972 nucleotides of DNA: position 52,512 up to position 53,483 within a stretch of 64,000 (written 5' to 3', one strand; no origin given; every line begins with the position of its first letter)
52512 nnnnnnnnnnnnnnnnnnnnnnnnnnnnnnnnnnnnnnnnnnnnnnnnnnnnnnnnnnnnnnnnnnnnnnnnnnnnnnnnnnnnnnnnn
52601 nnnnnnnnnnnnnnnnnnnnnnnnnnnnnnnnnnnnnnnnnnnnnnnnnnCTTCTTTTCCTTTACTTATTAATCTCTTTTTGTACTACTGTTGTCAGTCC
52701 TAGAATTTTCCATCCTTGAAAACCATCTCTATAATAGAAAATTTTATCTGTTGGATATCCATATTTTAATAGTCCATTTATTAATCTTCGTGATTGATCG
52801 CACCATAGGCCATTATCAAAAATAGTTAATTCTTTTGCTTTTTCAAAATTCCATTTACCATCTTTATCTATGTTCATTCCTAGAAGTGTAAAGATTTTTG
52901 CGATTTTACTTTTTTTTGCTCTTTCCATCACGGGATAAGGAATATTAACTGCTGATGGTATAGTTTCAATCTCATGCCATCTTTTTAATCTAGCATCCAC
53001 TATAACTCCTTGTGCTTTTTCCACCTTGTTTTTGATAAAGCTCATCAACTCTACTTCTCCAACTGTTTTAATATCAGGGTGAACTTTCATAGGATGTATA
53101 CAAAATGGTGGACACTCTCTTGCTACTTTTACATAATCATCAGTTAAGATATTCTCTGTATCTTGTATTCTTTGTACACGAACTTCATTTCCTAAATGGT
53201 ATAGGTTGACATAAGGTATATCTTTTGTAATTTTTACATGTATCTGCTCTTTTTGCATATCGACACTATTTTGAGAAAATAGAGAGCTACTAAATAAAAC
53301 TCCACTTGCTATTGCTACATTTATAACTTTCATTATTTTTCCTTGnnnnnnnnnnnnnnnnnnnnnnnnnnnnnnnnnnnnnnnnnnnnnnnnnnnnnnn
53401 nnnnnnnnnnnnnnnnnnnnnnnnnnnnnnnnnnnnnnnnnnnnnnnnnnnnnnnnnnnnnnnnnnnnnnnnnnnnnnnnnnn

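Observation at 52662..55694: Output-less four-module periplasmic sensor protein bracketed by two paralogous secreted rhodanese-like proteins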

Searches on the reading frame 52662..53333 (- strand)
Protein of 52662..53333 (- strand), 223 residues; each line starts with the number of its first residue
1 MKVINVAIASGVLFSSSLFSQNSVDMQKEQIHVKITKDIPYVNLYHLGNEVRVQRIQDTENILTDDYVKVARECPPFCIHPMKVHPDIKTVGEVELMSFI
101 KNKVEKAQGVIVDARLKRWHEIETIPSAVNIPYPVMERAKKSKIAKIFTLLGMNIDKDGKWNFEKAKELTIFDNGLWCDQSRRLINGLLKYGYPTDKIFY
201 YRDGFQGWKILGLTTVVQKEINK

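Call 3: search_protein_families(library=pfam, proteins=[window:52662-53333:-], max_evalue=0.01)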
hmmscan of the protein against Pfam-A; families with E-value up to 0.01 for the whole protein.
window:52662-53333:- (223 aa): 1 family
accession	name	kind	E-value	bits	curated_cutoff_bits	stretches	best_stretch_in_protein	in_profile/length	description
PF00581.25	Rhodanese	-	2.5e-07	31.5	22.2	1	101-209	6-100/102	Rhodanese-like domain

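Call 4: search_protein_families(library=ncbifam, proteins=[window:52662-53333:-], max_evalue=0.01)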
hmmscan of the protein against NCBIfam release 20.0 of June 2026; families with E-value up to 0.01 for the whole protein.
window:52662-53333:- (223 aa): 1 family
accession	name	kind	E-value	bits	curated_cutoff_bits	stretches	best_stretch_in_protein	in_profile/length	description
TIGR04568.1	arch_SelU_Nterm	equivalog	0.00088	19.1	200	1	103-136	98-131/215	selenouridine synthase SelU-like subunit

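Call 58: list_cluster_members(proteins=[P0290, P0262, P0243, P0249, P0241, window:55047-55694:-, window:52662-53333:-, window:53346-55037:-, window:51796-52650:-])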
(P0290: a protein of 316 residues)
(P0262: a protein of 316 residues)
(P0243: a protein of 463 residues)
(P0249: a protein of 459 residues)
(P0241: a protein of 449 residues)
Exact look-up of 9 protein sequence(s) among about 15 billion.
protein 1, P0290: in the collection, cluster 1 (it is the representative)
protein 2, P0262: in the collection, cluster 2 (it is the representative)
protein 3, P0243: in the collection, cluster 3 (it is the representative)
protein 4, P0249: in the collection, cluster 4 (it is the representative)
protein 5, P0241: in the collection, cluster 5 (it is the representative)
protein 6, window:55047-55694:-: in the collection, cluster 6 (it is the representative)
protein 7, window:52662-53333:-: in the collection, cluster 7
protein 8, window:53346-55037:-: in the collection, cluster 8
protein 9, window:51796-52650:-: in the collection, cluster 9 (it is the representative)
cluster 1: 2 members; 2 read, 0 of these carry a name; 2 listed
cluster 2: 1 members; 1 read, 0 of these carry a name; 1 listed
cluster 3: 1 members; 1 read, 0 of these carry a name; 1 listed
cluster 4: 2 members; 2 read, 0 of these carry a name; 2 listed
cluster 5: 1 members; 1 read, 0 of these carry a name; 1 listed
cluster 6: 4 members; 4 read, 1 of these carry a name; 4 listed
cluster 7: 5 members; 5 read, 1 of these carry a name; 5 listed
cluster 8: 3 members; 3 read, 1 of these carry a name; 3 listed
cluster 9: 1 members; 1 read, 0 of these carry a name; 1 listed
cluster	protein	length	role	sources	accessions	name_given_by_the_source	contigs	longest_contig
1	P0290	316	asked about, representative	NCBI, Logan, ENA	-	-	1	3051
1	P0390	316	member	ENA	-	-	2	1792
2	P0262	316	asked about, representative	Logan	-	-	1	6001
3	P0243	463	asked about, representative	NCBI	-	-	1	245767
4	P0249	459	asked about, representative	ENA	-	-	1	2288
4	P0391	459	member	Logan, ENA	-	-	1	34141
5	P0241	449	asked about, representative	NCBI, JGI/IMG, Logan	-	-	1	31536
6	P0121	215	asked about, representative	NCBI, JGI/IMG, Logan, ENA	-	rhodanese-related sulfurtransferase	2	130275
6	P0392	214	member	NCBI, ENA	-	-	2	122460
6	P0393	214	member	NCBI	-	-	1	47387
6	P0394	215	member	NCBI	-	-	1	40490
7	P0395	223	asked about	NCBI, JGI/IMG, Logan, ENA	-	-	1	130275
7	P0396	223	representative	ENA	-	-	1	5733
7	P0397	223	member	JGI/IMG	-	hypothetical protein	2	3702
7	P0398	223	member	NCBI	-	-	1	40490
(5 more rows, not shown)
